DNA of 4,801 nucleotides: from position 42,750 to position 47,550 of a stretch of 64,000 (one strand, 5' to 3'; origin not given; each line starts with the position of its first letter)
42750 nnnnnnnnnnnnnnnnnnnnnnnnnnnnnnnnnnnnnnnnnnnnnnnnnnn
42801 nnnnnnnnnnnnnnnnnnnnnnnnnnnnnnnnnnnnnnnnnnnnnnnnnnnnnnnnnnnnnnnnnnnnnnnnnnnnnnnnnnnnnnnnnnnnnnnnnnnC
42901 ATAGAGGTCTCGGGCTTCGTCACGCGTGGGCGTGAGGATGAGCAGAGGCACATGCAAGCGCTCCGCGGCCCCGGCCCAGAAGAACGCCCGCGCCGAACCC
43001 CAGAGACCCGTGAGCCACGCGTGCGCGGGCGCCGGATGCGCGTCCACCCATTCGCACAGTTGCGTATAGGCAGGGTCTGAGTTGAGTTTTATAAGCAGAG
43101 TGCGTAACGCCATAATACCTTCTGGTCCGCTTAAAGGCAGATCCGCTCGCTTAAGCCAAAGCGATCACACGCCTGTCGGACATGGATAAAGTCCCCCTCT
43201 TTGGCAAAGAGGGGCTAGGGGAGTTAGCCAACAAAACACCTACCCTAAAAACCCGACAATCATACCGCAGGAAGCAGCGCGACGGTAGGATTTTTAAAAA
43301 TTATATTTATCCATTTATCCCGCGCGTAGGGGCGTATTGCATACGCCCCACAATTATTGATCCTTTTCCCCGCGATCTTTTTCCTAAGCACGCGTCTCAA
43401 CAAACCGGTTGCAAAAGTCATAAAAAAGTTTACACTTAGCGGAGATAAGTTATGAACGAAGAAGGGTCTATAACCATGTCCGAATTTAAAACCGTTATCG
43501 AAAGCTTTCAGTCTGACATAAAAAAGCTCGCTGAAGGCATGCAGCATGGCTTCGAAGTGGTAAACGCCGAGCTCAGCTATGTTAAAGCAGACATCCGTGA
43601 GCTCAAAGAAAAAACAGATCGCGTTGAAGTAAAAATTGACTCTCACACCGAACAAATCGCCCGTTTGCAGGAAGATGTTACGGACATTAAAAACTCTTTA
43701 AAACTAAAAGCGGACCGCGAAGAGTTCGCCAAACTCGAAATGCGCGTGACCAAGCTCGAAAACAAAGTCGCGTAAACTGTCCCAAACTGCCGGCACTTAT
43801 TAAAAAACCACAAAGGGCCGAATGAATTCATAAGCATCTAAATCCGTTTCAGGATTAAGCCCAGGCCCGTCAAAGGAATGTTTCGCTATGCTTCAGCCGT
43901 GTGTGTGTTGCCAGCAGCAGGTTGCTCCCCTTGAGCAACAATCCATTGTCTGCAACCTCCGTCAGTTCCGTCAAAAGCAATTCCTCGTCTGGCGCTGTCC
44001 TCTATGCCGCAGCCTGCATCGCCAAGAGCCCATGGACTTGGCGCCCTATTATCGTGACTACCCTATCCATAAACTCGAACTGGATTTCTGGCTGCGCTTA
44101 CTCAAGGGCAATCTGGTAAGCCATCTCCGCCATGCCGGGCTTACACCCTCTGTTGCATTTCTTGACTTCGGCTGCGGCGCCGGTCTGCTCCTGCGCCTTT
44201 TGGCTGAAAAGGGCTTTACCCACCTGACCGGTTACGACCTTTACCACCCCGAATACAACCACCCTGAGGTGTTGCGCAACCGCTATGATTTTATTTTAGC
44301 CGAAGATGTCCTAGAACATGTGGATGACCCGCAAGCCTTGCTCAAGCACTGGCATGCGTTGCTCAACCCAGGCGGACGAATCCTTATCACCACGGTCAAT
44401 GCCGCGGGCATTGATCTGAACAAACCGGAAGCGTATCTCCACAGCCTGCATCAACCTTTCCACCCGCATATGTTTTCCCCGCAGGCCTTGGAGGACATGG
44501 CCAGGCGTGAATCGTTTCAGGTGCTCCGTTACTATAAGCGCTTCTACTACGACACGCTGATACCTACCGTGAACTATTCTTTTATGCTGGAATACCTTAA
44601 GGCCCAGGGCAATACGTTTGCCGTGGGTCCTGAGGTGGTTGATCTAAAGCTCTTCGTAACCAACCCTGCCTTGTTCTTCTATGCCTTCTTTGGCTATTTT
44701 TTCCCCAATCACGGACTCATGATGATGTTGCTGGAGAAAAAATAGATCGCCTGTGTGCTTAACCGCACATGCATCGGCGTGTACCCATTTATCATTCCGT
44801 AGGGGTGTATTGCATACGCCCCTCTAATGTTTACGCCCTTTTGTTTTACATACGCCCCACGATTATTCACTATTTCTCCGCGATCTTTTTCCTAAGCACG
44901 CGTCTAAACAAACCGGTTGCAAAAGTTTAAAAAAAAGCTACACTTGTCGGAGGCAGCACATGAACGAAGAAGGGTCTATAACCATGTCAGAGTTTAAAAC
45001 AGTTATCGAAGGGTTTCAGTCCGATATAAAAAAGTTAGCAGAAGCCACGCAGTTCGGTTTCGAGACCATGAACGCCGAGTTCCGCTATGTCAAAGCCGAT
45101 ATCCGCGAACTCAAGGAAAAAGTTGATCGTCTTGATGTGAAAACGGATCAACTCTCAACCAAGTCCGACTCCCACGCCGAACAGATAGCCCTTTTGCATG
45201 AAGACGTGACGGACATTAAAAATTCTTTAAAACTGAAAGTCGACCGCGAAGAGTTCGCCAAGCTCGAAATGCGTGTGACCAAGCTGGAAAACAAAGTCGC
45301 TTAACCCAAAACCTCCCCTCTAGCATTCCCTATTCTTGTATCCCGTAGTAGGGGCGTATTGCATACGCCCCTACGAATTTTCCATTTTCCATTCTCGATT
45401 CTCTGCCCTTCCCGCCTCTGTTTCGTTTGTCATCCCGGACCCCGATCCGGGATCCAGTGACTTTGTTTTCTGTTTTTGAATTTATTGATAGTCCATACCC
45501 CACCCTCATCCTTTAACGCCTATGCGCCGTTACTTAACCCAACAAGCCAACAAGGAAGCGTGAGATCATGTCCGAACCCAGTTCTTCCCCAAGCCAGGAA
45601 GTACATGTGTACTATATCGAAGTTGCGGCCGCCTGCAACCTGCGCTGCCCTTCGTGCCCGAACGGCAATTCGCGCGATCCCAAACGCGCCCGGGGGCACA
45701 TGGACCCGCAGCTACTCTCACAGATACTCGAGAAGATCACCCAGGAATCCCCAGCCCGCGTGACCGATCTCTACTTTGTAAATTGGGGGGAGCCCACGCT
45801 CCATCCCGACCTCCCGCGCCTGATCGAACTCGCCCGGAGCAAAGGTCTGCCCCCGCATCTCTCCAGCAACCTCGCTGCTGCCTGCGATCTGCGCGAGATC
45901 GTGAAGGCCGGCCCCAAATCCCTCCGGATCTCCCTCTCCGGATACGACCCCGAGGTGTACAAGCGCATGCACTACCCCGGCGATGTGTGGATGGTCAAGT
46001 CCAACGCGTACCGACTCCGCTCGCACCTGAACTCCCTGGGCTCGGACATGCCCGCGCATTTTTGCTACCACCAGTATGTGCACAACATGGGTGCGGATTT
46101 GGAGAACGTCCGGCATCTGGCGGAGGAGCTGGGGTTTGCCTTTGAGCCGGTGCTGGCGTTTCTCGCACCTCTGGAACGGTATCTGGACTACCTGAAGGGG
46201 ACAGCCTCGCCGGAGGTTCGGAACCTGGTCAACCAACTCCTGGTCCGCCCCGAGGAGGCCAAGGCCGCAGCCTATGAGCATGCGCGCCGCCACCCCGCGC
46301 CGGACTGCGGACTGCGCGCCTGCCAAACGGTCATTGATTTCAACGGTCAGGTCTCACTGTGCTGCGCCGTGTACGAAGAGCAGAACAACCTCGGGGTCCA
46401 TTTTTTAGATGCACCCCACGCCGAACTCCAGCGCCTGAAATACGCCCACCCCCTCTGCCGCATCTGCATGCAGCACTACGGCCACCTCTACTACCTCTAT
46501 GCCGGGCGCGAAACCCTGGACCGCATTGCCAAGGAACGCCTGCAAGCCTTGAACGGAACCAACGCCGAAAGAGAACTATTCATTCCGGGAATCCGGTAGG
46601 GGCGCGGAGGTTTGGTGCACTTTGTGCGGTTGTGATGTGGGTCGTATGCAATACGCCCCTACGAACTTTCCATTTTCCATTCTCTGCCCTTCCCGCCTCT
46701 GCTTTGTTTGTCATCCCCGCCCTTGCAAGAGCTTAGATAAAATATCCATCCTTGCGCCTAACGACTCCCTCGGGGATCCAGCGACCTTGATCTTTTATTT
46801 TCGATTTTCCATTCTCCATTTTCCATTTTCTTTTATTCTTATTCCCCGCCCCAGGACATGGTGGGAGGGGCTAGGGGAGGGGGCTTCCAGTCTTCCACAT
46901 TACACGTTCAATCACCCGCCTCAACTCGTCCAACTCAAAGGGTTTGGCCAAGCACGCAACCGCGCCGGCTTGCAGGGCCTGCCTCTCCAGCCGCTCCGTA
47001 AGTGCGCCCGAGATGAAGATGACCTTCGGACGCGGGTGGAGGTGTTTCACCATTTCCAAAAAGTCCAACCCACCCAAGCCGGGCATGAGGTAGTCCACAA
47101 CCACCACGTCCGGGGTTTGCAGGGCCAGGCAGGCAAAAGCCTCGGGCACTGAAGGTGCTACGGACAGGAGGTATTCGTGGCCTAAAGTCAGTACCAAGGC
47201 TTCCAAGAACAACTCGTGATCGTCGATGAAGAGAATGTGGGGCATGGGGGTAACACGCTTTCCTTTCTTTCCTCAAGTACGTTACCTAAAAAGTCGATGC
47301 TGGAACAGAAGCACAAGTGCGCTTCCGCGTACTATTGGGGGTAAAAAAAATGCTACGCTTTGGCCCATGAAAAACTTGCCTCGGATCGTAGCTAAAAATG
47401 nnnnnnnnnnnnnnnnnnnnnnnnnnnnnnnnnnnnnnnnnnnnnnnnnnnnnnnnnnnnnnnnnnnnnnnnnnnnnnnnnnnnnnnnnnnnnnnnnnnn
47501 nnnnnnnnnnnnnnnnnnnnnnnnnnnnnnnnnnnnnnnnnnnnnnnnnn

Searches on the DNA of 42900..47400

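Call 48: search_rna_families(source=window, start=42900, end=47400, threshold=evalue, max_evalue=1)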
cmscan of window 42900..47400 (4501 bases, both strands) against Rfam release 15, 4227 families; matches with E-value up to 1: 0.
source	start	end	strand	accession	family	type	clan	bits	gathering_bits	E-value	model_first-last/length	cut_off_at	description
